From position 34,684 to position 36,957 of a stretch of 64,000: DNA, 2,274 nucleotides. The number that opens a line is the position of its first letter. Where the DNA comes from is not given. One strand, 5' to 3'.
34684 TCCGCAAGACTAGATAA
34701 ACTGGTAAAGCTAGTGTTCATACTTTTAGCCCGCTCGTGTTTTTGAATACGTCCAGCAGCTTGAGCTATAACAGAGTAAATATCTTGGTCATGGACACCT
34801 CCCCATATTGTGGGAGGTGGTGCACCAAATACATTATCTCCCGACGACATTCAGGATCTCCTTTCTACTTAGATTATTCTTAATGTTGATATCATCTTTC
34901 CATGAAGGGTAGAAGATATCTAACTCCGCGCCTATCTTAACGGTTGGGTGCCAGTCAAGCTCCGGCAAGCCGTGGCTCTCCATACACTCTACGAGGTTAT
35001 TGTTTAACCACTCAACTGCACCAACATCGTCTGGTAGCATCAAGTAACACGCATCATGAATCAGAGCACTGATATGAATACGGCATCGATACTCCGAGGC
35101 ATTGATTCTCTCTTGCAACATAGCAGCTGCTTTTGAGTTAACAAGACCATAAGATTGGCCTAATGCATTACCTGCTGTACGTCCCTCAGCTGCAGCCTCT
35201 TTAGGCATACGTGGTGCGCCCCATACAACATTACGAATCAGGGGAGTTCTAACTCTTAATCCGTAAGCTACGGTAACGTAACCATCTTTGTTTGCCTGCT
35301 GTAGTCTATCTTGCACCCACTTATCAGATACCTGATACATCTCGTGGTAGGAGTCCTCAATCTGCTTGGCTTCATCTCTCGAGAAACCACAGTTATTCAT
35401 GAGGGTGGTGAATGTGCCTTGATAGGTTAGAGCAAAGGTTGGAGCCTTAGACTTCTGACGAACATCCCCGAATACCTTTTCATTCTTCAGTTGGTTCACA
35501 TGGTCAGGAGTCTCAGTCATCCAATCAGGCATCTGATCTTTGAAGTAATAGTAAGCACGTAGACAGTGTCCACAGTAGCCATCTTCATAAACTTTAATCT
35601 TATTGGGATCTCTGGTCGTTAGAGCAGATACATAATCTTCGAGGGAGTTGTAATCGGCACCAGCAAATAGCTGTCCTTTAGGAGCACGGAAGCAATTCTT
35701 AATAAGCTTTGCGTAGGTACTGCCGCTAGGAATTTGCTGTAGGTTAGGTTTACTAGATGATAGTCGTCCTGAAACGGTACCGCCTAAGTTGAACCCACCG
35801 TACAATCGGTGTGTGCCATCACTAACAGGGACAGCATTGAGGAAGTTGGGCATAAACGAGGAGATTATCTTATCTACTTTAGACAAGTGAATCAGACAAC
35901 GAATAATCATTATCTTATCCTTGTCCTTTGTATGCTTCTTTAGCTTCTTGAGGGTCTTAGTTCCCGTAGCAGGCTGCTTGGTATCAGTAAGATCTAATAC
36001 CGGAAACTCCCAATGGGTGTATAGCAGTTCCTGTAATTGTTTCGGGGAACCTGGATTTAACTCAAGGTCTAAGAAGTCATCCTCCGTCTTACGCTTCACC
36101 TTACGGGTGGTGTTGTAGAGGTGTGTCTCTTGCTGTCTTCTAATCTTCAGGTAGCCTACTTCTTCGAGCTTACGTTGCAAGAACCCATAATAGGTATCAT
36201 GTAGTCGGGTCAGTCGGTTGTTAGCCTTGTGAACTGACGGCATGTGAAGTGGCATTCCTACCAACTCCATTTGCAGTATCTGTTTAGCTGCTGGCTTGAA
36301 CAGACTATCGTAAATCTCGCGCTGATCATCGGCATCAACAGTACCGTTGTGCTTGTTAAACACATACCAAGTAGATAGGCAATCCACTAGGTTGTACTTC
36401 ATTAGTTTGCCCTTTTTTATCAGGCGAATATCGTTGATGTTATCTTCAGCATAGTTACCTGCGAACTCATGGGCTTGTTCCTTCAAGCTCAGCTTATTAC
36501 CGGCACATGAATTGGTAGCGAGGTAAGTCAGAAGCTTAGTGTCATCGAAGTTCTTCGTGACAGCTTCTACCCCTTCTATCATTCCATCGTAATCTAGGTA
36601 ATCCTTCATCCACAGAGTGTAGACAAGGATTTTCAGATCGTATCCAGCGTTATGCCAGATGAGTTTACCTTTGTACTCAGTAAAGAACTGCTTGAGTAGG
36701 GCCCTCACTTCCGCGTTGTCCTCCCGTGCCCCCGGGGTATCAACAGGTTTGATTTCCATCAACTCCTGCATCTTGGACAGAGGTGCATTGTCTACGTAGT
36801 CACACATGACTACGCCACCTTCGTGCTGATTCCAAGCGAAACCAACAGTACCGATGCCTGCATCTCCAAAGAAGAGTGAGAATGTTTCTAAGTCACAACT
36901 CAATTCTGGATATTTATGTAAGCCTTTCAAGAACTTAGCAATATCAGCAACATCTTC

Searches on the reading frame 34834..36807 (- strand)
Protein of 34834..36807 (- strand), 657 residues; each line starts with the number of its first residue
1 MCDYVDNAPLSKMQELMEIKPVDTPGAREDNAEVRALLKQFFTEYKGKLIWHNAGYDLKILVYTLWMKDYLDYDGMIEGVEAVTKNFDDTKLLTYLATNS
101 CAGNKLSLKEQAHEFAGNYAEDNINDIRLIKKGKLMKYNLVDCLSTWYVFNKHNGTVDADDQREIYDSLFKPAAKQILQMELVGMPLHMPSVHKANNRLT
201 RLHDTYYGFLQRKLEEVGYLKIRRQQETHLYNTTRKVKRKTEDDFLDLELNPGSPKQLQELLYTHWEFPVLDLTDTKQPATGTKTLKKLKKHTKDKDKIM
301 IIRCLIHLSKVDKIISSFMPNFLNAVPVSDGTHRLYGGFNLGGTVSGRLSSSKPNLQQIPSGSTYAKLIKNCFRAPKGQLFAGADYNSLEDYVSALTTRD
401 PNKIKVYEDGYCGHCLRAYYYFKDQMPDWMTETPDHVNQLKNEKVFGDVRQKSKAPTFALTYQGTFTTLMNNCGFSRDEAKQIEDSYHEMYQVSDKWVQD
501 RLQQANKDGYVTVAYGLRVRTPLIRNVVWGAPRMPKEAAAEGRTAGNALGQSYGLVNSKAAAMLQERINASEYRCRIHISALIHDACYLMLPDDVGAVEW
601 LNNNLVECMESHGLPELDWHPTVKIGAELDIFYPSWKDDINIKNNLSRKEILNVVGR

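Call 62: search_protein_families(library=phrogs, proteins=[window:34834-36807:-])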
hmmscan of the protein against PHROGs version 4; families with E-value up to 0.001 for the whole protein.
window:34834-36807:- (657 aa): 7 families
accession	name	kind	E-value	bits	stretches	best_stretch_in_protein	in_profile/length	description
phrog_17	-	DNA, RNA and nucleotide metabolism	5.7e-117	393.4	1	25-652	710-1246/1445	DNA polymerase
phrog_2573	-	DNA, RNA and nucleotide metabolism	4.9e-60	204.5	1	365-638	1-285/336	DNA polymerase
phrog_23226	-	DNA, RNA and nucleotide metabolism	1.6e-37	130.3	1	225-653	189-604/611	DNA polymerase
phrog_12241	-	DNA, RNA and nucleotide metabolism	1.1e-15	58.6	1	40-375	190-501/502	DNA polymerase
phrog_15971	-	DNA, RNA and nucleotide metabolism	9.9e-11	42.4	1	242-391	40-176/376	DNA polymerase I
phrog_10285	-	DNA, RNA and nucleotide metabolism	7.1e-09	36.1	1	353-501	29-167/321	DNA polymerase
phrog_5995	-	DNA, RNA and nucleotide metabolism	2.6e-08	34.7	1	458-616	2-151/236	DNA polymerase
